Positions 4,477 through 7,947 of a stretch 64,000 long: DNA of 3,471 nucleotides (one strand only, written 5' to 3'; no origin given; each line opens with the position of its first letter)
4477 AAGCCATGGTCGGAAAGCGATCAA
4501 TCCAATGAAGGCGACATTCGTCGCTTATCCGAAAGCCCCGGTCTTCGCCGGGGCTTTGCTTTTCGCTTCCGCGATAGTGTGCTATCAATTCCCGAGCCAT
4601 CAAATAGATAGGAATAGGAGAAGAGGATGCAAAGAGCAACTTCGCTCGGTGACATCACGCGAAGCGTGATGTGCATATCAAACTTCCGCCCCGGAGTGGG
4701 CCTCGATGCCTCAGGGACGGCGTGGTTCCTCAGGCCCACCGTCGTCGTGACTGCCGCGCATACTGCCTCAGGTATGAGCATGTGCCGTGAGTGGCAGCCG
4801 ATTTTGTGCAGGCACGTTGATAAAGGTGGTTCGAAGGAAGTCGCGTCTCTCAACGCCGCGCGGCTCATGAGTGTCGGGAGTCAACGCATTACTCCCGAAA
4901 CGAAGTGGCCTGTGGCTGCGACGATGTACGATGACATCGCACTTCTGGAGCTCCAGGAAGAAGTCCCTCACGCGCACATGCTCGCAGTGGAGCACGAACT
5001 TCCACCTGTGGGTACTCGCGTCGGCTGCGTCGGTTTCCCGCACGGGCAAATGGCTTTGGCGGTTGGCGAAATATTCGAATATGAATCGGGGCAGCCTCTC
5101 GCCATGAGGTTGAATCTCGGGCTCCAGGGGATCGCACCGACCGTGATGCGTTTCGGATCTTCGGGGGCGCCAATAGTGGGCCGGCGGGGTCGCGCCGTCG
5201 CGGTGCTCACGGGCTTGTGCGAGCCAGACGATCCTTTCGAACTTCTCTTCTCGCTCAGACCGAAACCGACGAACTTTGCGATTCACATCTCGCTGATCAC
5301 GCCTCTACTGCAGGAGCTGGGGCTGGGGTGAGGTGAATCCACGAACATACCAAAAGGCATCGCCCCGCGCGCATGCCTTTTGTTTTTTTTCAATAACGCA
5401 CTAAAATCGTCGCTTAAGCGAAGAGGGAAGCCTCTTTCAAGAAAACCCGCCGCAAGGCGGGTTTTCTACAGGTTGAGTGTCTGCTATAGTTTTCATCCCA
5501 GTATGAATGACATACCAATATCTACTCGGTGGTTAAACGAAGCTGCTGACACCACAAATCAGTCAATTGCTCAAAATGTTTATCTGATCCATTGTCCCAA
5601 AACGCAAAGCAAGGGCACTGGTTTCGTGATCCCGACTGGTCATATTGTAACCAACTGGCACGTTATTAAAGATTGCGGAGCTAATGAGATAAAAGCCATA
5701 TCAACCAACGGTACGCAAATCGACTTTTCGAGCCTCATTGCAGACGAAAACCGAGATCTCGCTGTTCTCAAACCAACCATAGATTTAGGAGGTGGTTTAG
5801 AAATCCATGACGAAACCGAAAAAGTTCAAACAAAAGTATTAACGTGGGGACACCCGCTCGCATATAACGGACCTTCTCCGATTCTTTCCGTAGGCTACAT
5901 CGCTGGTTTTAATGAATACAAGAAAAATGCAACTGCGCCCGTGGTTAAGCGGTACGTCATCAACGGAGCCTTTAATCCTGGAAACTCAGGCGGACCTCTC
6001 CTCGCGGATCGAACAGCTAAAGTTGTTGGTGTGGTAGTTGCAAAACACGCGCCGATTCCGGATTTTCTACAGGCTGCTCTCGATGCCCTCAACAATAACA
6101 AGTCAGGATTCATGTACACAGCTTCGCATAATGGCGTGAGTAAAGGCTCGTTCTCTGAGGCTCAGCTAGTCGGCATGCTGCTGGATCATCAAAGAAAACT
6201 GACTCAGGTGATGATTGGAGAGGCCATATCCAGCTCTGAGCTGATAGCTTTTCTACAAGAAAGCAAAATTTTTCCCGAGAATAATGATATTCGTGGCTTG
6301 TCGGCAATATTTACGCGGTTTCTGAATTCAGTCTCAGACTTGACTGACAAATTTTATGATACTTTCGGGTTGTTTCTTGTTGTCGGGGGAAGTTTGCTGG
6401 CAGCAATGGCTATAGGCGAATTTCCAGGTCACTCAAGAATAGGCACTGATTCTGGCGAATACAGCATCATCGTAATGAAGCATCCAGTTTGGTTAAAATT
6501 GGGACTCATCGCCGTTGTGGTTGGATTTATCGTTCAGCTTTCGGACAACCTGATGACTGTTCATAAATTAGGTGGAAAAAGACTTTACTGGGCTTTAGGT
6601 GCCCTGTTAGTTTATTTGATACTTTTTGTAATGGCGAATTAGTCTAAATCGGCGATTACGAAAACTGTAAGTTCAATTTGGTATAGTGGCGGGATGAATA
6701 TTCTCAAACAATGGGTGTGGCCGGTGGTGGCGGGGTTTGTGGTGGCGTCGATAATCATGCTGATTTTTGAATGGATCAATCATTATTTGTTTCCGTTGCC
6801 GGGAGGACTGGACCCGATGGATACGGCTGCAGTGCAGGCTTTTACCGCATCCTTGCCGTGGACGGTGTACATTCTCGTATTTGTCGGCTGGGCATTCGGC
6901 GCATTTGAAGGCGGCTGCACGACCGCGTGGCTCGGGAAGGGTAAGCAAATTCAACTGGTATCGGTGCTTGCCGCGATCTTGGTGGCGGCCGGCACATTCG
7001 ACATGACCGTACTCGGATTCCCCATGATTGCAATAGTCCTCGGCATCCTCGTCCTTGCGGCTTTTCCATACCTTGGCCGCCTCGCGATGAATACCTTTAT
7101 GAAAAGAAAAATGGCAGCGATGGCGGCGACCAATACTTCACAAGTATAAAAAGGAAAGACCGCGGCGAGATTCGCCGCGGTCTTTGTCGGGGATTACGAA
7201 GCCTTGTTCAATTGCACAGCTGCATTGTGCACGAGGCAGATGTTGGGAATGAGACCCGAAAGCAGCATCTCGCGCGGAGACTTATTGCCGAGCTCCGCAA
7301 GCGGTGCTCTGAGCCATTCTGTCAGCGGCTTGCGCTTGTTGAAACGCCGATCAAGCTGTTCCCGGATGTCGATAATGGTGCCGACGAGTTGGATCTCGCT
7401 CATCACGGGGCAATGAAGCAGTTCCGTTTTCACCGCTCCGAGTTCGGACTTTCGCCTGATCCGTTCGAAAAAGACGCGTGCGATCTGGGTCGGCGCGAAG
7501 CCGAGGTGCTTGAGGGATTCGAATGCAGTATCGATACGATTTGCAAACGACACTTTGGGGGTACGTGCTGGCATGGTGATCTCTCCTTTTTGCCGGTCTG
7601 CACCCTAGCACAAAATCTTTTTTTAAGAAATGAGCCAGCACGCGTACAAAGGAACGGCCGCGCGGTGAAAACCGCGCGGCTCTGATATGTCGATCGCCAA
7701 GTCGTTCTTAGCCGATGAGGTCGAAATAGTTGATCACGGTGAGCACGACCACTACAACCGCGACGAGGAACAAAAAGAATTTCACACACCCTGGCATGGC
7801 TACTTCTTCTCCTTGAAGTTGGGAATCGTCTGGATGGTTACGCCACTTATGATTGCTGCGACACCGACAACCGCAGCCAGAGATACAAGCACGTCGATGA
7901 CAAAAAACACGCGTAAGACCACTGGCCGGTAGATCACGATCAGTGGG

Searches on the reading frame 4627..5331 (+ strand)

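Call 67: search_protein_families(library=padloc, proteins=[window:4627-5331:+], max_evalue=0.01)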
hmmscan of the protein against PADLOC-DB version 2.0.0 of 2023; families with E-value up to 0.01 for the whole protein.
window:4627-5331:+ (234 aa): 3 families
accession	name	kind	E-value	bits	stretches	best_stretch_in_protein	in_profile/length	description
PDLC02960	RT-Protease_XI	-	3.6e-07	27.5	1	11-195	335-484/506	single gene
PDLC02959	RT-Protease_XI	-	1.2e-05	22.5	1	26-195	348-487/510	single gene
PDLC04593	PDC-M35A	-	0.00023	19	1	98-157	79-138/216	-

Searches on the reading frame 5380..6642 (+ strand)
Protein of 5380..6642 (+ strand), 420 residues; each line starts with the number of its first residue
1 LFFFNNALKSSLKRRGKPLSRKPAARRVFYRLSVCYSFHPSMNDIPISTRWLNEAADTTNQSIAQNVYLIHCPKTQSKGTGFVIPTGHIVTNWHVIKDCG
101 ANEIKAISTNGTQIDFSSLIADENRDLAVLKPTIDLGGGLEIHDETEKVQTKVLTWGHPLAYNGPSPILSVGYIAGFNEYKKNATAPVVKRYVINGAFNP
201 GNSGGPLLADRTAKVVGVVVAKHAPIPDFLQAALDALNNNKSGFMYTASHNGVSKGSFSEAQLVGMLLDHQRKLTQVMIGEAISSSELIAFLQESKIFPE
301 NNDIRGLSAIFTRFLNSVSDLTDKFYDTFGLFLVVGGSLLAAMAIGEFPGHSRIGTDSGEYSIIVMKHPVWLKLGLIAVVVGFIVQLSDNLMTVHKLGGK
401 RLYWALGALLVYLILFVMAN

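Call 67: search_protein_families(library=padloc, proteins=[window:5380-6642:+], max_evalue=0.01)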
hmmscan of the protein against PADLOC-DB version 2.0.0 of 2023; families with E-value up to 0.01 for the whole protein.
window:5380-6642:+ (420 aa): 5 families
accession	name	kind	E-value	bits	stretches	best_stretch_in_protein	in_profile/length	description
PDLC02959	RT-Protease_XI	-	7e-20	69.4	1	42-221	318-488/510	single gene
PDLC02960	RT-Protease_XI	-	5.1e-19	66.6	1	52-221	323-485/506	single gene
PDLC04593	PDC-M35A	-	2e-07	29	1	74-225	18-184/216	-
PDLC00169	HamA1|HamA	-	0.0048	13.4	1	65-223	12-174/483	DUF1837 domain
PDLC05022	PDC-S45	-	0.0063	13.5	0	57-107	14-75/293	-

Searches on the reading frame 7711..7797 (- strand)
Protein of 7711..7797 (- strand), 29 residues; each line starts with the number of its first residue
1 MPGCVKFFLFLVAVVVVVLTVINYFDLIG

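Call 39: search_protein_families(library=ncbifam, proteins=[window:7711-7797:-], max_evalue=10)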
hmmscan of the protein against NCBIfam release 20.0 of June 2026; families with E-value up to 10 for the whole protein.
seq(29 aa): 0 families

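Call 40: search_protein_families(library=pfam, proteins=[window:7711-7797:-], max_evalue=10)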
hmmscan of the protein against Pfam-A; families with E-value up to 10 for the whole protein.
seq(29 aa): 0 families
